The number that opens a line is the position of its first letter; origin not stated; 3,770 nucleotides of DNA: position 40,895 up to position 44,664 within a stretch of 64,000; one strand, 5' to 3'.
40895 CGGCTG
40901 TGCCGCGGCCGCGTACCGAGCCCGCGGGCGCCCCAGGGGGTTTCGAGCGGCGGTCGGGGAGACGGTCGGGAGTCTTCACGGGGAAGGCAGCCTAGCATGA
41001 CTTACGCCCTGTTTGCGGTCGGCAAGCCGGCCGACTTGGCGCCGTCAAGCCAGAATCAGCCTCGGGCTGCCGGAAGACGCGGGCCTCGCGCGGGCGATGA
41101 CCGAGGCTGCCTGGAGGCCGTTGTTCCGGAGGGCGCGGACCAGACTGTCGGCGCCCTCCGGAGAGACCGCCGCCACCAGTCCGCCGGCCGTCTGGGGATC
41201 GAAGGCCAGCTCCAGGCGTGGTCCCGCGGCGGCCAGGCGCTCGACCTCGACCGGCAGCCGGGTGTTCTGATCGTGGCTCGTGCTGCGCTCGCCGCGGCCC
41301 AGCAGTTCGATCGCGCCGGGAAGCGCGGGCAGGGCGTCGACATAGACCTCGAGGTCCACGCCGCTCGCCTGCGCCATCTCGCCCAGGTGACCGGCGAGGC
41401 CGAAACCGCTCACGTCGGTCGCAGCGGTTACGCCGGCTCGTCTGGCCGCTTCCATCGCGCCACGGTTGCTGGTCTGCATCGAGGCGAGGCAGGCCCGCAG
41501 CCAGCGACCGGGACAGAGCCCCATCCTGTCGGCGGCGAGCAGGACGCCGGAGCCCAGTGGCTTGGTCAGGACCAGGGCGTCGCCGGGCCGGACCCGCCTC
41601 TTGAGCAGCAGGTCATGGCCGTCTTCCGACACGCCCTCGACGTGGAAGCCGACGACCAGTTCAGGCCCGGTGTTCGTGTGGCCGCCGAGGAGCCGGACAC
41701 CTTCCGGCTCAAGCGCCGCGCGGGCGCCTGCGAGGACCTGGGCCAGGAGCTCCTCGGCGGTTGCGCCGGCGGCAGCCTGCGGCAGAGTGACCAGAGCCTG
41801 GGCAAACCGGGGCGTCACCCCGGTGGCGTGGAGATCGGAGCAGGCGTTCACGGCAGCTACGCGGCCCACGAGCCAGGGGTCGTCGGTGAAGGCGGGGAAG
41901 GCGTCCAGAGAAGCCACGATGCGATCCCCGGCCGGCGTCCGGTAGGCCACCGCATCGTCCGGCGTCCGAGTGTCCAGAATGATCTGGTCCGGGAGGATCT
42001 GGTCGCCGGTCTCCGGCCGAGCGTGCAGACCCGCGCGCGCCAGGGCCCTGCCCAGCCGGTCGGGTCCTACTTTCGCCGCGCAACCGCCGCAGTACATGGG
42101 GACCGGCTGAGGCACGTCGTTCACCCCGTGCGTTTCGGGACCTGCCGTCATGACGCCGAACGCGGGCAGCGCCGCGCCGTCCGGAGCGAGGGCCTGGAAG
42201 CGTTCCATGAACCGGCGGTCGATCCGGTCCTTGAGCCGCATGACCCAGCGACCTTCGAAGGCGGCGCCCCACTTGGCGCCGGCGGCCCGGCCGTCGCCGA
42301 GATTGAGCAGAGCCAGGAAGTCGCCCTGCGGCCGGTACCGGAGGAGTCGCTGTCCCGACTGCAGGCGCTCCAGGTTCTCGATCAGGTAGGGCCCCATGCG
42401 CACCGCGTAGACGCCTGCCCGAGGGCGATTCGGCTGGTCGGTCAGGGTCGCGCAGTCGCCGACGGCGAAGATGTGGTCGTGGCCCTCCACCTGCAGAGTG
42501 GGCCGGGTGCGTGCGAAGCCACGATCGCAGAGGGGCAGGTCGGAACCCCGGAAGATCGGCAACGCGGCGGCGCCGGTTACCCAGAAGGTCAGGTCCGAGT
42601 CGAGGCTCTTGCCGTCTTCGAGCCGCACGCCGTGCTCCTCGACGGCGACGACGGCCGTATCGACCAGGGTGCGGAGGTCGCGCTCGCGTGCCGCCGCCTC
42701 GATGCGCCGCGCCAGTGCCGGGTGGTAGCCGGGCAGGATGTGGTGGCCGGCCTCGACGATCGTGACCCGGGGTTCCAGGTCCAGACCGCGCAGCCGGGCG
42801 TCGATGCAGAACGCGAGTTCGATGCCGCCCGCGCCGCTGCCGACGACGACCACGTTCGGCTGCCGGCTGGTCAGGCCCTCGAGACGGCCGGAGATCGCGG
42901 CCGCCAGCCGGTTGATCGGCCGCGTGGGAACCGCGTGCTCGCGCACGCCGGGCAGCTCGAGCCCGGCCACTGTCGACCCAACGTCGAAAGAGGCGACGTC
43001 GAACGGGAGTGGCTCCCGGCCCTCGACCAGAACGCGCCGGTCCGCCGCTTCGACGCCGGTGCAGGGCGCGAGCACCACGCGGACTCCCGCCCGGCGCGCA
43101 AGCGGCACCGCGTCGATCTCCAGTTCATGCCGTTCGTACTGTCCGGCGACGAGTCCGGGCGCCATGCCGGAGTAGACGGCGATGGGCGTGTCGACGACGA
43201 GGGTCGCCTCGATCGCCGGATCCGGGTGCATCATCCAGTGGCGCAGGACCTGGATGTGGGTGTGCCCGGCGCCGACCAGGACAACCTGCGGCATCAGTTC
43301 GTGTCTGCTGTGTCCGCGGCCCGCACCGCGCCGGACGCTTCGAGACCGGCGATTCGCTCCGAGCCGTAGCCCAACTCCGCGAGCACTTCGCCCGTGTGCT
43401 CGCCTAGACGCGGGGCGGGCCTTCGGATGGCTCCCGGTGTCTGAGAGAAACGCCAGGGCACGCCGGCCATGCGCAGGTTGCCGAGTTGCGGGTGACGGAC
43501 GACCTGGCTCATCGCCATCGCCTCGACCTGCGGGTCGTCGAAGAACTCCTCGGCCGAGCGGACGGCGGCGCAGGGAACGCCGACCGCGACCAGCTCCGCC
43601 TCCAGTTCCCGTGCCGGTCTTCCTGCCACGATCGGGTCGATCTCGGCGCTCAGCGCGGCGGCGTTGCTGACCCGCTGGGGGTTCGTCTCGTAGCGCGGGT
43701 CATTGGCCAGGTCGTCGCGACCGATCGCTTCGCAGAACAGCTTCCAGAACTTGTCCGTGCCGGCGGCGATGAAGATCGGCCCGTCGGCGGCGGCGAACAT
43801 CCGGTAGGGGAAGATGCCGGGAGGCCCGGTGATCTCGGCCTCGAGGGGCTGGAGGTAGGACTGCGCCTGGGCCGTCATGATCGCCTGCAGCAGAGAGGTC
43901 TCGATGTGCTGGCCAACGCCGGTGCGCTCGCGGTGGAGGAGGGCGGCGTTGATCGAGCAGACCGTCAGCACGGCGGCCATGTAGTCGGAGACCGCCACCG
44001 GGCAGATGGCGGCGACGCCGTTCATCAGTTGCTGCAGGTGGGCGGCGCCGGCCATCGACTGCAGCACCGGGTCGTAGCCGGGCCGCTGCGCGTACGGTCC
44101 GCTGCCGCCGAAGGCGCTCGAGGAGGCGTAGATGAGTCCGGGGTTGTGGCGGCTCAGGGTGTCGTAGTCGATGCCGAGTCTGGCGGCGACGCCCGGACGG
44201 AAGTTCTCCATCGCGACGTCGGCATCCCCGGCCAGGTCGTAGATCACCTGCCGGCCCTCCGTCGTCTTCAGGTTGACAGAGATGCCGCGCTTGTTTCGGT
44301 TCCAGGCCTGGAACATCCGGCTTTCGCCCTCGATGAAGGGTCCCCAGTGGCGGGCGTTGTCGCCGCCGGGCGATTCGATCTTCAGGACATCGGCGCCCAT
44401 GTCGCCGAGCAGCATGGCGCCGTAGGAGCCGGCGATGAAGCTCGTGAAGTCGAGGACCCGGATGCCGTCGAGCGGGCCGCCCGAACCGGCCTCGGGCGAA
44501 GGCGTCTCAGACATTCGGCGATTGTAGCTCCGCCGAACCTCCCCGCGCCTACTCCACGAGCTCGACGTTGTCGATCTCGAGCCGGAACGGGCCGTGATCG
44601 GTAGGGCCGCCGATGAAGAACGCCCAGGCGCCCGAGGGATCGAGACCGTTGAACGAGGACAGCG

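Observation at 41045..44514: FAD/NAD(P) oxidoreductase-SelD fusion, start-coupled to a CaiB CoA-transferase and followed by a PA0069-family radical SAM gene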

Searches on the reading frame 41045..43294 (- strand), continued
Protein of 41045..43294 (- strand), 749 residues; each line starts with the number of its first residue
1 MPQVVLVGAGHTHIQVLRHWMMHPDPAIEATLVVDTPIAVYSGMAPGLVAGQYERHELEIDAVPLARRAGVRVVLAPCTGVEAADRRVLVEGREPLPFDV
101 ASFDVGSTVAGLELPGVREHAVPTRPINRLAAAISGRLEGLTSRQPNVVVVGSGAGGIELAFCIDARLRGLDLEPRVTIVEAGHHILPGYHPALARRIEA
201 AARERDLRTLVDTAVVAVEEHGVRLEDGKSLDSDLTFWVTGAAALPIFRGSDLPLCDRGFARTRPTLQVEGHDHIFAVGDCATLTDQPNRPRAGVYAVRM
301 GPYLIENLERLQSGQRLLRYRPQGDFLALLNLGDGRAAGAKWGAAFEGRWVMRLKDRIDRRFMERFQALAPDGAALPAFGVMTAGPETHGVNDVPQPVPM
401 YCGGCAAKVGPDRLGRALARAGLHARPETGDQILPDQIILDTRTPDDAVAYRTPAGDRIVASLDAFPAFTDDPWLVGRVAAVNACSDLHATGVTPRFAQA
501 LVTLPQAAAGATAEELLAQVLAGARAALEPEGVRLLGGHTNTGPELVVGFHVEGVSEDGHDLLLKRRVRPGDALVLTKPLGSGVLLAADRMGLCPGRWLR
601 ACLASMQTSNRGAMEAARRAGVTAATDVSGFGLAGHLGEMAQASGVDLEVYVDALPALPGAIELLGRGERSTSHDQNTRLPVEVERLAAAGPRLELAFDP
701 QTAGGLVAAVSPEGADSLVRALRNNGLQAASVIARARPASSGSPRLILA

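Call 46: find_encoding_contigs(protein=window:41045-43294:-, flank=2000, max_places=3)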
Protein window:41045-43294:- (749 aa): 5 contigs read that carry it; 2 places shown.
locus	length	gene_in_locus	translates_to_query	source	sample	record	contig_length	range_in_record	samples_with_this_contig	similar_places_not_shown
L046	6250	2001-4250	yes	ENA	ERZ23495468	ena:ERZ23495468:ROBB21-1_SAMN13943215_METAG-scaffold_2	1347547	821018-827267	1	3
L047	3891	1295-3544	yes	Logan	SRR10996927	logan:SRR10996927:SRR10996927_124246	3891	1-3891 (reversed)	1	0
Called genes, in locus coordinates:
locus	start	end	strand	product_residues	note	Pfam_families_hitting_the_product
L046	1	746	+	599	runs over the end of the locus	PF01979:Amidohydro_1, PF07969:Amidohydro_3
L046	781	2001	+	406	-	PF02515:CoA_transf_3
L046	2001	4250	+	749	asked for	PF07992:Pyr_redox_2, PF00070:Pyr_redox (weak), PF00586:AIRS, PF02769:AIRS_C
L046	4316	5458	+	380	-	PF04055:Radical_SAM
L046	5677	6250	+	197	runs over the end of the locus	PF00163:Ribosomal_S4, PF01479:S4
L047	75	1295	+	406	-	PF02515:CoA_transf_3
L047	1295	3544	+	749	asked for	PF07992:Pyr_redox_2, PF00070:Pyr_redox (weak), PF00586:AIRS, PF02769:AIRS_C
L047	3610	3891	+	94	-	?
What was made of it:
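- Checked: The identical 749-aa protein is on five contigs, including a 1.35-Mb ENA scaffold and an independently assembled Logan contig (call 46).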

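Call 56: predict_structure(alignment_id=A1)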
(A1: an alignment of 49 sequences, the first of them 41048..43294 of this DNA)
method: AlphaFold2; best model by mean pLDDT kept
length: 749 residues; sequences in the alignment: 49
mean_pLDDT: 90.0   pTM: 0.90
mean pLDDT of the five models: 90.0, 89.3, 88.3, 88.0, 86.7
residues with pLDDT >= 90: 560; 70-90: 135; 50-70: 28; < 50: 26
segments of 3 or more residues with pLDDT < 50: 384-404, 429-431
pLDDT, mean of each block of 10 residues (from residue 1): 93 95 89 93 93 92 93 96 96 96 94 95 88 88 96 95 97 97 92 94 97 97 97 96 91 94 97 96 91 77 96 94 86 95 93 95 90 82 46 38 52 75 63 66 77 88 90 95 95 96 94 95 97 95 94 84 93 98 93 93 96 95 92 91 95 97 94 83 91 94 94 98 96 95 90
secondary structure, 60 per line:
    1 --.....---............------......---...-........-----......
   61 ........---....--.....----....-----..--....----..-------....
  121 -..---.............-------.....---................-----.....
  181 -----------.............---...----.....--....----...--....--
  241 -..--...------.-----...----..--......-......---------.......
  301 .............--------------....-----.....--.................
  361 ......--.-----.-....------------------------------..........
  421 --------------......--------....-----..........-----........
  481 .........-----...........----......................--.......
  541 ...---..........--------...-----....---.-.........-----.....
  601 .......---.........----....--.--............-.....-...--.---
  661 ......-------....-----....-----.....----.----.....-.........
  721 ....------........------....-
elements in order (helices of 4 or more, strands of 3 or more residues): E3-7 H11-22 E29-34 E38-40 H42-49 H55-58 E59-61 H62-68 E72-75 E78-82 E87-90 E100-103 H117-120 H127-139 E147-151 H155-170 E176-180 H192-204 E208-210 E215-219 E222-225 E230-232 E235-238 E261-263 E272-277 E282-284 H294-313 E328-331 E337-341 E344-348 H349-366 H377-380 H411-420 E438-440 E449-452 E458-467 H473-489 E495-505 H510-531 E534-543 E547-556 E573-576 H582-590 H596-607 H611-619 E624-627 H633-644 E646-650 H661-666 H674-677 E683-686 H692-696 E706-710 H712-724 E731-738 E745-748
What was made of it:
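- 41045..43294 (-): Ndh–SelD fusion gene, 749 aa, whole ORF including the stop codon. AF2 model has pLDDT 90 and pTM 0.90 (call 56).
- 42092..42196 (-): Variable, disordered inter-domain linker (about residues 367–401). pLDDT is below 50 for residues 384–404 (call 56).
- The AF2 model has pLDDT 90 and pTM 0.90, with only residues 384–404 disordered (call 56). A pTM of 0.90 suggests a defined inter-domain arrangement (call 56).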

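Call 58: fold_search(model_id=the predicted structure, library=pdb)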
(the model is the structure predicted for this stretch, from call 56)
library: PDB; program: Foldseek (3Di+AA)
matches with E <= 10: 1810; with E <= 0.001: 711
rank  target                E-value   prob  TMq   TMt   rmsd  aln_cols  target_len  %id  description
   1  9a63_B                2.1e-29  1.00  0.45  0.82   3.3       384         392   20  Integrative model of YJLC-YJLD by crosslinking MS and deep learning (released 2024-09-18)
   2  9a5s_A                7.2e-28  1.00  0.44  0.90   2.7       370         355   21  Integrative model of YUTJ-FER by crosslinking MS and deep learning (released 2024-09-18)
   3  5kmp_A                9.5e-28  1.00  0.44  0.82   3.3       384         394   23  The structure of G164E variant of type II NADH dehydrogenase from Caldalkalibacillus thermarum (released 2017-01-25)
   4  5kmq_D                1.1e-27  1.00  0.45  0.81   3.5       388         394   22  The structure of I379E variant of type II NADH dehydrogenase from Caldalkalibacillus thermarum (released 2017-01-25)
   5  4nwz_C                1.7e-27  1.00  0.45  0.83   3.1       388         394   22  Structure of bacterial type II NADH dehydrogenase from Caldalkalibacillus thermarum at 2.5A resolution (released 2014-02-19)
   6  5kmq_A                2.6e-27  1.00  0.45  0.83   3.1       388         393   22  The structure of I379E variant of type II NADH dehydrogenase from Caldalkalibacillus thermarum (released 2017-01-25)
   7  3u0o_A                2.9e-27  1.00  0.39  0.87   3.5       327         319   31  The crystal structure of selenophosphate synthetase from E. coli (released 2012-03-14)
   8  4nwz_A                3.4e-27  1.00  0.45  0.83   3.1       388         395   22  Structure of bacterial type II NADH dehydrogenase from Caldalkalibacillus thermarum at 2.5A resolution (released 2014-02-19)
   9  5na4                  4.5e-27  1.00  0.44  0.80   3.4       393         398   19  NADH:quinone oxidoreductase (NDH-II) from Staphylococcus aureus - E172S mutant (released 2018-01-10)
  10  5na1                  9.3e-27  1.00  0.44  0.80   3.4       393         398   20  NADH:quinone oxidoreductase (NDH-II) from Staphylococcus aureus - holoprotein structure - 2.32 A resolution (released 2018-01-10)
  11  2yye_A                9.8e-27  1.00  0.41  0.87   2.8       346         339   24  Crystal structure of selenophosphate synthetase from Aquifex aeolicus complexed with AMPCPP (released 2008-04-29)
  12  5kmr_A                1.2e-26  1.00  0.44  0.81   3.5       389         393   23  The structure of type II NADH dehydrogenase from Caldalkalibacillus thermarum complexed with NAD+ at 3.0 angstrom reso (released 2017-01-25)
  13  3u0o_B                1.5e-26  1.00  0.37  0.80   4.1       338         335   31  The crystal structure of selenophosphate synthetase from E. coli (released 2012-03-14)
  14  2yye_B                2.0e-26  1.00  0.40  0.85   3.0       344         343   24  Crystal structure of selenophosphate synthetase from Aquifex aeolicus complexed with AMPCPP (released 2008-04-29)
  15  5kmp_B                2.4e-26  1.00  0.45  0.81   3.2       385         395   22  The structure of G164E variant of type II NADH dehydrogenase from Caldalkalibacillus thermarum (released 2017-01-25)
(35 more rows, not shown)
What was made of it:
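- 41048..42070 (-): Remainder of the SelD (AIR-synthase-like) domain. Metal and ATP ligands D447, D464, N483, D487 and D627 correspond to E. coli D51, D68, N87, D91 and D227. Foldseek TMt of 0.87 to 3u0o and 2yye (call 58).
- Foldseek matches NDH-2 and SelD structures at TMt 0.8–0.9 (call 58). Sulfide:quinone oxidoreductases (SQR) are second-tier structural matches to the N domain, at TMt 0.75 (call 58). The NDH-2 fold is retained (call 58).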

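Call 59: search_protein_families(library=pfam, proteins=[L026:12347-13219:-, L011:8309-9721:-], max_evalue=0.001)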
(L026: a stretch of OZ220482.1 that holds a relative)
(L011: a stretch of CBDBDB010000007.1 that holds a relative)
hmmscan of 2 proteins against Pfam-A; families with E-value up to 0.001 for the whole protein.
L026:12347-13219:- (290 aa): 1 family
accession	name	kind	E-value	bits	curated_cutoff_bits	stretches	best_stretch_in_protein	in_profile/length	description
PF11583.14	AurF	-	4.2e-10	39.7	29.6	1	83-194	104-217/282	P-aminobenzoate N-oxygenase AurF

L011:8309-9721:- (470 aa): 1 family
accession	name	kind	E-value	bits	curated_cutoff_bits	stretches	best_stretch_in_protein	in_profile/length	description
PF00872.24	Transposase_mut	-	3.7e-44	151.6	21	1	85-441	24-377/379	Transposase, Mutator family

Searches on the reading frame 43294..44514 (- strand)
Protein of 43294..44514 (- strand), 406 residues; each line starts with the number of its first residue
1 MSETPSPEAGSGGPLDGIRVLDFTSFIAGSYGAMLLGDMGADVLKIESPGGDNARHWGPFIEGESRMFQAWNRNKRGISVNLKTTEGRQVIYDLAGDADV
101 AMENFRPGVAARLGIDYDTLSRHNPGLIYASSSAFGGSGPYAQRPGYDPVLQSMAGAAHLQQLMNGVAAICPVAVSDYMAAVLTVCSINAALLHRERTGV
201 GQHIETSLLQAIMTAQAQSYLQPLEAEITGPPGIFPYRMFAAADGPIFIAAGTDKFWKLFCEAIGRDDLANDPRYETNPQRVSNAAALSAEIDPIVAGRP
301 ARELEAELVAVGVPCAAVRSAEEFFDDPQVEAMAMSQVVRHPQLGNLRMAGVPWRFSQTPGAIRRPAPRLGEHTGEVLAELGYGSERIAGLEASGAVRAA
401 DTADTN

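Call 3: search_protein_families(library=pfam, proteins=[window:43294-44514:-], max_evalue=0.01)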
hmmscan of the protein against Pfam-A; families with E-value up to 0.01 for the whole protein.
window:43294-44514:- (406 aa): 1 family
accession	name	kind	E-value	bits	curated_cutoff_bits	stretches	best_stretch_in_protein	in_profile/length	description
PF02515.22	CoA_transf_3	-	3.4e-122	408.5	23.3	1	15-374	1-366/366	CoA-transferase family III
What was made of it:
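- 43294..44514 (-): Upstream family III (CaiB-type) CoA-transferase gene. Its stop overlaps the fusion start (TGATG). It is a neighbour, not shown to be a functional partner. PF02515 scores 408 bits (call 3).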

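Call 4: search_protein_families(library=ncbifam, proteins=[window:43294-44514:-], max_evalue=0.01)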
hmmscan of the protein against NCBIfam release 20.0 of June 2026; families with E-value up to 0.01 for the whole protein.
window:43294-44514:- (406 aa): 7 families
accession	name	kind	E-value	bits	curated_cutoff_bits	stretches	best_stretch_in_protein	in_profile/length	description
NF052585.1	SucGlutTfsCaiB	equivalog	5e-83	278.9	750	1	13-382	6-389/394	succinate--glutarate CoA-transferase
NF041294.1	Scnl_mescCoAtase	equivalog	6.7e-74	249.3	700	1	14-378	3-380/381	succinyl-CoA:mesaconate CoA-transferase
NF003809.0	PRK05398.1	subfamily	2.5e-67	227.3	442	2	14-213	4-205/416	formyl-CoA transferase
TIGR03253.1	oxalate_frc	equivalog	2.1e-65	221.1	504.2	2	14-213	3-204/416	formyl-CoA transferase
NF008511.0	PRK11430.1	equivalog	3.6e-64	217.3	522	1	10-374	5-372/381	CoA:oxalate CoA-transferase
NF002914.1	PRK03525.1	equivalog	3.6e-36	124.9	413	1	12-399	7-399/400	L-carnitine CoA-transferase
TIGR04253.1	mesacon_CoA_iso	equivalog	8.2e-23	81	725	1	14-386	2-388/403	2-methylfumaryl-CoA isomerase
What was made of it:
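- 43294..44514 (-): No NCBIfam equivalog reaches its cutoff (call 4).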
